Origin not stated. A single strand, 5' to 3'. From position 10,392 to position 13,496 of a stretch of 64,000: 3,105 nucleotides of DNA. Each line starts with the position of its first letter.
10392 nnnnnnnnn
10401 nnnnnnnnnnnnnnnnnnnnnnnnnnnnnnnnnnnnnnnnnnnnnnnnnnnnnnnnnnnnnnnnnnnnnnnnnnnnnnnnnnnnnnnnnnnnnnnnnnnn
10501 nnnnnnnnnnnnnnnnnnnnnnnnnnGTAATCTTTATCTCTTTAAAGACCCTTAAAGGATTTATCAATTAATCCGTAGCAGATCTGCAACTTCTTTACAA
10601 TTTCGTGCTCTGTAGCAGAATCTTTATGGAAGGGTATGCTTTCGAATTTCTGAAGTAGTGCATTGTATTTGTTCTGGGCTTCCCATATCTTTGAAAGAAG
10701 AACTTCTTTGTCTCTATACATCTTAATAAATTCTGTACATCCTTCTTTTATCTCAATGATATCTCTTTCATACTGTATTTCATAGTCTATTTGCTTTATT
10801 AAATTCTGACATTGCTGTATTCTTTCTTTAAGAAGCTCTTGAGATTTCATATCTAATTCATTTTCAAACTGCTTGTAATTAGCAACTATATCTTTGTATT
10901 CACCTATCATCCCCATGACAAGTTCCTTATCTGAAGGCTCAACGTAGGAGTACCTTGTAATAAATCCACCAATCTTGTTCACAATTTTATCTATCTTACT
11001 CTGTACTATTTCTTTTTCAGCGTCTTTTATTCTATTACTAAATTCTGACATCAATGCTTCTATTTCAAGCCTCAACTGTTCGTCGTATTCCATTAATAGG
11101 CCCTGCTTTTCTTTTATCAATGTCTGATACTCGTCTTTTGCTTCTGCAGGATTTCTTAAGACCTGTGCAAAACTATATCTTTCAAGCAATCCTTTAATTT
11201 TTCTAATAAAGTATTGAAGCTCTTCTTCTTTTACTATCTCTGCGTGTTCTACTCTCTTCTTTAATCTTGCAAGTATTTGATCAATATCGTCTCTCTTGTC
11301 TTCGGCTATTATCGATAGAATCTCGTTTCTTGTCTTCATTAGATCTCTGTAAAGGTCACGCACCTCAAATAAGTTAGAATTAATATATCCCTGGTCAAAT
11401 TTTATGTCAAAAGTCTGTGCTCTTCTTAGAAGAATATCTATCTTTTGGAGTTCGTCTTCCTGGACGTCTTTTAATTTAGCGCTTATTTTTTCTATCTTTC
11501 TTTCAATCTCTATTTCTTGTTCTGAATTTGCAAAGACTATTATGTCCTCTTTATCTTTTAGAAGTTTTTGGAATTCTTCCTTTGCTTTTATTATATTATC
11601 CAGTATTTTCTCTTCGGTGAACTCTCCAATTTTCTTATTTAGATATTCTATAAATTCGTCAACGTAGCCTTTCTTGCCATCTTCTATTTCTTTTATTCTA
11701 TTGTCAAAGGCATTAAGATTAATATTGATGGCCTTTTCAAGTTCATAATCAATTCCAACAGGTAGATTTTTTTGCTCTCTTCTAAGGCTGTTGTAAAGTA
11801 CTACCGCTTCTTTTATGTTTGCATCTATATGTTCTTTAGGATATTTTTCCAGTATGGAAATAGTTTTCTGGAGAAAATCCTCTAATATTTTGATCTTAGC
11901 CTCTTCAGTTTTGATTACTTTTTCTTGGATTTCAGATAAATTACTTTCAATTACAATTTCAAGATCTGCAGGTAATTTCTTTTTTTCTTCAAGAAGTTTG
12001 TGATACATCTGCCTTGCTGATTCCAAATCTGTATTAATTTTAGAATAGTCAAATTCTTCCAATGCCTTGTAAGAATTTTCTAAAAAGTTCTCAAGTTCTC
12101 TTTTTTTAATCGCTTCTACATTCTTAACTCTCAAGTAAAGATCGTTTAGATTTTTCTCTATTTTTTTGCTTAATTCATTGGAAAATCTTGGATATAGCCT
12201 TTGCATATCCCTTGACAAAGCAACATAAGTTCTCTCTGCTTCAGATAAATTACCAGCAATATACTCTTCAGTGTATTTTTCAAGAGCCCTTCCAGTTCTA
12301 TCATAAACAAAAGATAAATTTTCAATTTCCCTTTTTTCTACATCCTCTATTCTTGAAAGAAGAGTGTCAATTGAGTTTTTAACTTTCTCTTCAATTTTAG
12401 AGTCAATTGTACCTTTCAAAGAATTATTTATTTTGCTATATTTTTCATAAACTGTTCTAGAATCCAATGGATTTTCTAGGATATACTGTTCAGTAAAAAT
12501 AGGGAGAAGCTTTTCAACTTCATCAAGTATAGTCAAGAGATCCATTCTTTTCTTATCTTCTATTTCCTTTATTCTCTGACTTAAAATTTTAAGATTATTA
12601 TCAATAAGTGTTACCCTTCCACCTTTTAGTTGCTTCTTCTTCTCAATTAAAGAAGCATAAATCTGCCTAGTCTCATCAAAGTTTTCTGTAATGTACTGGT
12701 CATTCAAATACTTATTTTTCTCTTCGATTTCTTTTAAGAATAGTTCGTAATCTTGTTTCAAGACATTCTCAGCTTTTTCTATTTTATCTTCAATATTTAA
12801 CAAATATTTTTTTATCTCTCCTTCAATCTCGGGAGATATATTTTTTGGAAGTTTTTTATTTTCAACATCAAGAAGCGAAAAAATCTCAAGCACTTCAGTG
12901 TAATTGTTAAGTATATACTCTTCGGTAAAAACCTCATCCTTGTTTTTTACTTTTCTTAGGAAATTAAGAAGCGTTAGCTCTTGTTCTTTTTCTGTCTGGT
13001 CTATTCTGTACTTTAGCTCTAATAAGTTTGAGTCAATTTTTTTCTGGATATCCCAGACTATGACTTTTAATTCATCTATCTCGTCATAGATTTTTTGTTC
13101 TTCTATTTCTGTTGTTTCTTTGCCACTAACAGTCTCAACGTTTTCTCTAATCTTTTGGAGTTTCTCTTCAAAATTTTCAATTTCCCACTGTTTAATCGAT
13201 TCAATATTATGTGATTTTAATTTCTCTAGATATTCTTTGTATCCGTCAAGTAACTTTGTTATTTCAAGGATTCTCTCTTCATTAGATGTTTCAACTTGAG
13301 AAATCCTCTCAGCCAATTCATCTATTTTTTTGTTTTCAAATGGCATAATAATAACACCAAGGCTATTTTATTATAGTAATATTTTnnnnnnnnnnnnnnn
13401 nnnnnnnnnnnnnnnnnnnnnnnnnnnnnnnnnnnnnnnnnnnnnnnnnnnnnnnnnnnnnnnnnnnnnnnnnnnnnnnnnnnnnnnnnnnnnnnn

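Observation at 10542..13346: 934-aa cytoplasmic protein built from ~12 tandem ~65-aa helical repeats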

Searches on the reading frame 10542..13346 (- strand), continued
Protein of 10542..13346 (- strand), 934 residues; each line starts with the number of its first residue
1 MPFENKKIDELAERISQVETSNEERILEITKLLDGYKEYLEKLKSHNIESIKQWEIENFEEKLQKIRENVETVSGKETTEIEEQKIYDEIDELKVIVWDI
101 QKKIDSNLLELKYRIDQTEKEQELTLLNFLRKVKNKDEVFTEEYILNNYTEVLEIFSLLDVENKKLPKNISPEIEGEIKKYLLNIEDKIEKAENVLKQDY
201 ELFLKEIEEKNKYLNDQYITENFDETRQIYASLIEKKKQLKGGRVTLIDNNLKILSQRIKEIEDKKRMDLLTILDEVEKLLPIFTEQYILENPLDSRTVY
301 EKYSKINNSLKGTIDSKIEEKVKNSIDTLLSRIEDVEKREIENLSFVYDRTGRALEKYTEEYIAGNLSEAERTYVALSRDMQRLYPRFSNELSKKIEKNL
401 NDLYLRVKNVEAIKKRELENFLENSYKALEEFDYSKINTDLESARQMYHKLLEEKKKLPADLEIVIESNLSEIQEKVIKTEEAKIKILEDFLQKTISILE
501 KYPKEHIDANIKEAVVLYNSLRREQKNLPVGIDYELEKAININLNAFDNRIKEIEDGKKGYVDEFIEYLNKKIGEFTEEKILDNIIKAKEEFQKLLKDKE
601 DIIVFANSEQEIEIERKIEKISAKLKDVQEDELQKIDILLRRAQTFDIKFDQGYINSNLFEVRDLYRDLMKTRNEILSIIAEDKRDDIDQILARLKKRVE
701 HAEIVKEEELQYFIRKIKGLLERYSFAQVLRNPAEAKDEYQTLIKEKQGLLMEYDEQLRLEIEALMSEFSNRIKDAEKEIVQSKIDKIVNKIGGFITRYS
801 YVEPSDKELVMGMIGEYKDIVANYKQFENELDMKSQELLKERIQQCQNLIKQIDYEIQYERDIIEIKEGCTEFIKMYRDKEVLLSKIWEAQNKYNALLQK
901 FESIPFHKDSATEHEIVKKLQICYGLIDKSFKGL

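Call 59: search_protein_families(library=pfam, proteins=[P0045, P0046, L003:1-2028:-, L004:536-976:+], max_evalue=0.1)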
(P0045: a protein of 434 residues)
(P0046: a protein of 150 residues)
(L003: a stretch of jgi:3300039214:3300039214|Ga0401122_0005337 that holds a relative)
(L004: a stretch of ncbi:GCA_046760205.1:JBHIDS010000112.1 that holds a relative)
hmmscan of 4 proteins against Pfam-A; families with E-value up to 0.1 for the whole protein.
P0045 (434 aa): 2 families
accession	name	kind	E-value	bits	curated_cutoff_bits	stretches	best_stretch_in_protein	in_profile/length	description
PF13025.11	DUF3886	-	0.038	14.6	25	1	321-358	7-44/68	Protein of unknown function (DUF3886)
PF18904.5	DUF5660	-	0.058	14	24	0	328-380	11-63/109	Domain of unknown function (DUF5660)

P0046 (150 aa): 2 families
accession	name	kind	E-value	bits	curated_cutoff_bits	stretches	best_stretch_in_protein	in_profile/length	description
PF08657.15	DASH_Spc34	-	0.034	14.2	26.7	1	70-129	176-234/280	DASH complex subunit Spc34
PF15621.11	PROL5-SMR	-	0.043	14.5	25.3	1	16-71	6-63/115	Proline-rich submaxillary gland androgen-regulated family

L003:1-2028:- (676 aa): 4 families
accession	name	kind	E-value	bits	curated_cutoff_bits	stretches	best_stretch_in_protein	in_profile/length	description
PF00270.35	DEAD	-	6.6e-29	101.2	26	1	211-371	2-161/167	DEAD/DEAH box helicase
PF00271.37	Helicase_C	-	1.9e-15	57.5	23.5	1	425-524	15-110/110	Helicase conserved C-terminal domain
PF04851.21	ResIII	-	8e-12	45.8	22.5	1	209-369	4-161/164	Type III restriction enzyme, res subunit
PF22527.2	DEXQc_Suv3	-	0.033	14.2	27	1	231-345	20-112/154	DEXQ-box helicase domain of Suv3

L004:536-976:+ (146 aa): 53 families (the best 25 are shown)
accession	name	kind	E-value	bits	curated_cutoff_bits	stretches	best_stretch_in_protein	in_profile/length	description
PF13384.12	HTH_23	-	3.4e-14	52.6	24.6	3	14-38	10-34/50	Homeodomain-like domain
PF01381.28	HTH_3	-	1.2e-09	38.4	23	1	19-39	7-27/55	Helix-turn-helix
PF04645.17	DUF603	-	5.9e-09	36.3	22.6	1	111-141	19-49/181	Protein of unknown function, DUF603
PF08281.18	Sigma70_r4_2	-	8.3e-09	35.4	25.7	2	16-44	20-49/54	Sigma-70, region 4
PF19610.4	DUF6115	-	1.3e-08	35.7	27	1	8-36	97-125/134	Family of unknown function (DUF6115)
PF00196.25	GerE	-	4e-08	33.2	23.5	0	14-42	10-38/57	Bacterial regulatory proteins, luxR family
PF13412.12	HTH_24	-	1.2e-07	31.6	21.9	2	66-92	15-41/48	Winged helix-turn-helix DNA-binding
PF01371.25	Trp_repressor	-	5.1e-07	30.1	27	1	105-142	43-80/88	Trp repressor protein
PF13404.12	HTH_AsnC-type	-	7e-07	29.4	27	1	23-45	19-41/42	AsnC-type helix-turn-helix domain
PF13936.12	HTH_38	-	8.3e-07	29.1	27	0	15-35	14-34/44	Helix-turn-helix domain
PF13744.12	HTH_37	-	1.3e-06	28.5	27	0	17-39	27-49/80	Helix-turn-helix domain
PF18024.7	HTH_50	-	3e-06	27.3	27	1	25-41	27-43/50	Helix-turn-helix domain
PF04545.22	Sigma70_r4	-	3.7e-06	26.8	24.1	0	20-38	19-37/50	Sigma-70, region 4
PF02796.21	HTH_7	-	3.9e-06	27.3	23.8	1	5-35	2-35/45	Helix-turn-helix domain of resolvase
PF13560.12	HTH_31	-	4.8e-06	27.2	27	0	19-38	12-31/64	Helix-turn-helix domain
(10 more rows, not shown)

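Call 66: list_cluster_members(proteins=[P0045, P0046, P0001])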
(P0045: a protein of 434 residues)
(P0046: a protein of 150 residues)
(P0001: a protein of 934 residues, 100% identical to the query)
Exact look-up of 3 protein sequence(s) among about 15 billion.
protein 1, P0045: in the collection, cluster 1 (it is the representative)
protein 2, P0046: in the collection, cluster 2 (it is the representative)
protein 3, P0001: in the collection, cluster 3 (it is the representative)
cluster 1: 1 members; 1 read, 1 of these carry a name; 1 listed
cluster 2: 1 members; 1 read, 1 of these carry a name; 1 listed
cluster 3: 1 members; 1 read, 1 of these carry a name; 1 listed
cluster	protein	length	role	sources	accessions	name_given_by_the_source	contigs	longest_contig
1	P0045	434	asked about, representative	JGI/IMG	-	hypothetical protein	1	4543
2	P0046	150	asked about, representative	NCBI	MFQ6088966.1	MAG: hypothetical protein ACE5K0_08715, partial [Candidatus Methanofastidiosia archaeon]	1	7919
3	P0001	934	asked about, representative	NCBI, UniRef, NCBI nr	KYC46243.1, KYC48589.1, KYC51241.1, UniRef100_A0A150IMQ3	MAG: hypothetical protein APG12_00166 [Candidatus Methanofastidiosum methylothiophilum] | Uncharacterized protein n=1 Tax=Candidatus Methanofastidiosum methylothiophilum ... | MAG: hypothetical protein APG10_00113 [Candidatus Methanofastidiosum methylthiophilus]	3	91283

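Call 67: find_homologous_proteins(query=P0046, max_evalue=0.01)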
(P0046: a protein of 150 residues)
Query P0046 (150 aa): 1 proteins with E <= 0.01 among 262 candidates.
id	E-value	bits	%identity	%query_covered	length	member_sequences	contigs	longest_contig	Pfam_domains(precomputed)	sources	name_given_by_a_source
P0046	2.4e-91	321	100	100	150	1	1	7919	-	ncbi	ncbi:MAG: hypothetical protein ACE5K0_08715, partial [Candidatus Methanofastidiosia archaeon]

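Call 69: search_protein_families(library=phrogs, proteins=[window:10542-13346:-, P0045, P0046], max_evalue=0.01)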
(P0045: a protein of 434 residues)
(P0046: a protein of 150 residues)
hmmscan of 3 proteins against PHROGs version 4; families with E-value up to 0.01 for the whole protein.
window:10542-13346:- (934 aa): 0 families

P0045 (434 aa): 0 families

P0046 (150 aa): 0 families

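Call 70: search_protein_families(library=padloc, proteins=[window:10542-13346:-, P0045, P0046], max_evalue=0.01)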
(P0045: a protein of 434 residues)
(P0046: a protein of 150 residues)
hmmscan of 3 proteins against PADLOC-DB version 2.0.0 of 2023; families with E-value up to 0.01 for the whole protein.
window:10542-13346:- (934 aa): 1 family
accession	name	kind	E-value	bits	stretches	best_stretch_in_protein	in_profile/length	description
PDLC03586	REase_II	-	0.0015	16.2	0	476-545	125-194/209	Type II restriction enzyme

P0045 (434 aa): 0 families

P0046 (150 aa): 0 families

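Call 79: find_related_loci(query=P0045, collection=metagenome_contigs, flank=8000)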
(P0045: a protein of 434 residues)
Query P0045 (434 aa) in metagenome_contigs; peptide patterns used: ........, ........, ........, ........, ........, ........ (x = any residue, [..] = any of these).
98 stretches matched a pattern; 2 encode a relative of the query (tblastn E <= 1e-3); 2 distinct loci.
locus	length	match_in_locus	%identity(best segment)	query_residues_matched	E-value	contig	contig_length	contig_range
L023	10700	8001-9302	98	1-434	0e+0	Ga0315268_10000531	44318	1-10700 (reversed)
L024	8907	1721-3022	94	1-434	0e+0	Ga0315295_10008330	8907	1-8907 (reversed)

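Call 81: search_protein_families(library=pfam, proteins=[L023:87-1073:+, L023:1074-1649:-, L023:2602-3213:-, L023:3250-4077:+, L023:4128-4814:+, L023:4811-5455:+, L023:5452-7851:-, L023:9279-10037:-], max_evalue=0.00001)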
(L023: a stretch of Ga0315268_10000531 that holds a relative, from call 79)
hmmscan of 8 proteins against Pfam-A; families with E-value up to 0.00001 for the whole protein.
L023:87-1073:+ (328 aa): 7 families
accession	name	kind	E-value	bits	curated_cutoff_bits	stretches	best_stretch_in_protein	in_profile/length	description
PF00534.26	Glycos_transf_1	-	3e-44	151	26.4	1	149-303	13-171/172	Glycosyl transferases group 1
PF13692.12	Glyco_trans_1_4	-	1e-37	130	27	1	152-290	2-142/142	Glycosyl transferases group 1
PF13439.12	Glyco_transf_4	-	5.1e-21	75.9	28.5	1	8-135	38-169/170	Glycosyltransferase Family 4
PF20706.3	GT4-conflict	-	1.4e-13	51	26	1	96-266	142-323/385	Family 4 Glycosyltransferase in conflict systems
PF13579.12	Glyco_trans_4_4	-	6.3e-11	43.3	29.7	1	10-130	42-157/158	Glycosyl transferase 4-like domain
PF13477.12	Glyco_trans_4_2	-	1.8e-08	35.1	23.4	1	25-107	57-138/139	Glycosyl transferase 4-like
PF13524.12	Glyco_trans_1_2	-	3.3e-06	27.5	25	1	217-315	39-139/144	Glycosyl transferase-like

L023:1074-1649:- (191 aa): 0 families

L023:2602-3213:- (203 aa): 0 families

L023:3250-4077:+ (275 aa): 9 families
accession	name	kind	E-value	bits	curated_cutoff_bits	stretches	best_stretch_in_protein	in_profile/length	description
PF13847.12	Methyltransf_31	-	3.7e-39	134.1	27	1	72-206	3-134/145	Methyltransferase domain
PF13649.12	Methyltransf_25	-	1.9e-22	80.2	27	1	76-172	1-97/97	Methyltransferase domain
PF08241.18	Methyltransf_11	-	1.1e-21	77.6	21.2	1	77-176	1-95/95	Methyltransferase domain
PF01209.24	Ubie_methyltran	-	2.1e-16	60.4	20.1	1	70-176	45-151/233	ubiE/COQ5 methyltransferase family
PF08242.18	Methyltransf_12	-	2e-13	51.4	30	1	77-174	1-98/98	Methyltransferase domain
PF13489.12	Methyltransf_23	-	4.8e-10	39.8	27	1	71-222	21-163/164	Methyltransferase domain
PF01135.25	PCMT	-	2e-09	38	20.3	1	67-145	68-146/210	Protein-L-isoaspartate(D-aspartate) O-methyltransferase (PCMT)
PF06325.19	PrmA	-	1.3e-08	35.2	22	1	70-180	159-262/296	Ribosomal protein L11 methyltransferase (PrmA)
PF05175.20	MTS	-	3.1e-07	30.6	23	1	72-176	31-138/170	Methyltransferase small domain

L023:4128-4814:+ (228 aa): 0 families

L023:4811-5455:+ (214 aa): 4 families
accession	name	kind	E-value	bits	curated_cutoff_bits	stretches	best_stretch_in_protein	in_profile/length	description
PF13419.12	HAD_2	-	1.6e-28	100.4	23.8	1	6-185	2-178/178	Haloacid dehalogenase-like hydrolase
PF00702.32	Hydrolase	-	2.5e-27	96.9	26.4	1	2-179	1-191/191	haloacid dehalogenase-like hydrolase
PF13242.12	Hydrolase_like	-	4.3e-13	49.4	22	1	142-207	4-74/75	HAD-hyrolase-like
PF12710.13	HAD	-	2.2e-07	31.9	27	1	6-174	2-187/189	haloacid dehalogenase-like hydrolase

L023:5452-7851:- (799 aa): 4 families
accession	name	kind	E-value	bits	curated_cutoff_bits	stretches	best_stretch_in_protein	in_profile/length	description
PF19131.5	DUF5814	-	3.7e-38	130.9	25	1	653-797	2-148/148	Family of unknown function (DUF5814)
PF00270.35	DEAD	-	1.3e-28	100.3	26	1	211-371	2-161/167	DEAD/DEAH box helicase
PF00271.37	Helicase_C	-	2.4e-15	57.2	23.5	1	425-524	15-110/110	Helicase conserved C-terminal domain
PF04851.21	ResIII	-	5.1e-12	46.4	22.5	1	209-369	4-161/164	Type III restriction enzyme, res subunit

L023:9279-10037:- (252 aa): 1 family
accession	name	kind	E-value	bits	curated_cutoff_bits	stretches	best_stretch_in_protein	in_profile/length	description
PF01261.30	AP_endonuc_2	-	1.3e-42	146.6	31.1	1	46-242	41-247/249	Xylose isomerase-like TIM barrel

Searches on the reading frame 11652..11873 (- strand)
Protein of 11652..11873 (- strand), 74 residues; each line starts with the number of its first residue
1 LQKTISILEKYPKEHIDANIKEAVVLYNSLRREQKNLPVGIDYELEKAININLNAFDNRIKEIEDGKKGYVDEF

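Call 39: find_homologous_proteins(query=A2, max_evalue=0.01)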
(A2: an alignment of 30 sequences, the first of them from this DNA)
Query A2 (30 sequences) (74 aa, profile of the alignment): 2 proteins with E <= 0.01 among 598 candidates.
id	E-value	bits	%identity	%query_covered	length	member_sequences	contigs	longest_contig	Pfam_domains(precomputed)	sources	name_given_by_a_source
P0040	9.3e-22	94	38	74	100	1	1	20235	-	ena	-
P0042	1.0e-9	56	80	73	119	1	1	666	PF13514.13,PF13175.13,PF13476.13,PF13555.13,PF02463.26,PF13304.13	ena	-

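Call 71: search_solved_structures(query=A2, max_evalue=10)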
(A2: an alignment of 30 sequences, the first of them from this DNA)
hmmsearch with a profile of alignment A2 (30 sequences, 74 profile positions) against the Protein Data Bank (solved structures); distinct sequences matched with E-value up to 10: 31.
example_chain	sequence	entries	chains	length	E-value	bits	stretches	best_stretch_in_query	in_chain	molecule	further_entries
7unh_A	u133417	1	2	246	0.0051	19.9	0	38-67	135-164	SP2 designed chlorophyll dimer protein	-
7uni_A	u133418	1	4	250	0.0064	19.6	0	38-67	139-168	SP2-ZnPPaM designed chlorophyll dimer protein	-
2l8t_A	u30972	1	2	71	0.081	16.1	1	19-72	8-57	Transposon Tn557 toxic shock syndrome toxin-1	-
6b23_a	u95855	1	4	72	0.082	16.1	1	19-72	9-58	Capsid morphogenesis B protein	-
2k7o_A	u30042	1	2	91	0.093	15.9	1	23-66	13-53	Protein S100-B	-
1b4c_A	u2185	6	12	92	0.094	15.9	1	23-66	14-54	PROTEIN (S-100 PROTEIN, BETA CHAIN) | S100 CALCIUM-BINDING PROTEIN | S-100 protein, beta chain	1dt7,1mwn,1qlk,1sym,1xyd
1mq1_A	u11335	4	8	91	0.094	15.9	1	23-66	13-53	S-100 protein, beta chain | S100B | Protein S100-B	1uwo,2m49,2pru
1psb_A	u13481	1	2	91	0.095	15.9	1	23-66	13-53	S-100 protein, beta chain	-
2h61_A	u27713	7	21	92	0.095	15.9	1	23-66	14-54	Protein S100-B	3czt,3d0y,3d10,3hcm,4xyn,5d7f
4fqo_A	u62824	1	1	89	0.11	15.7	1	23-66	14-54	Protein S100-B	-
1mho_A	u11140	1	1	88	0.11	15.7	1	23-66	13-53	S-100 PROTEIN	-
3lk0_A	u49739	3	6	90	0.11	15.6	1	23-66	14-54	Protein S100-B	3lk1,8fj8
3rlz_A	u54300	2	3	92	0.12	15.6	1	23-66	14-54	Protein S100-B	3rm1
1cfp_A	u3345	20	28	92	0.12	15.6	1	23-66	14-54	S100B | Protein S100-B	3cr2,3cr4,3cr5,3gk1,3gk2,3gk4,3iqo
5csf_A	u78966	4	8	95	0.12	15.5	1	23-66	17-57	Protein S100-B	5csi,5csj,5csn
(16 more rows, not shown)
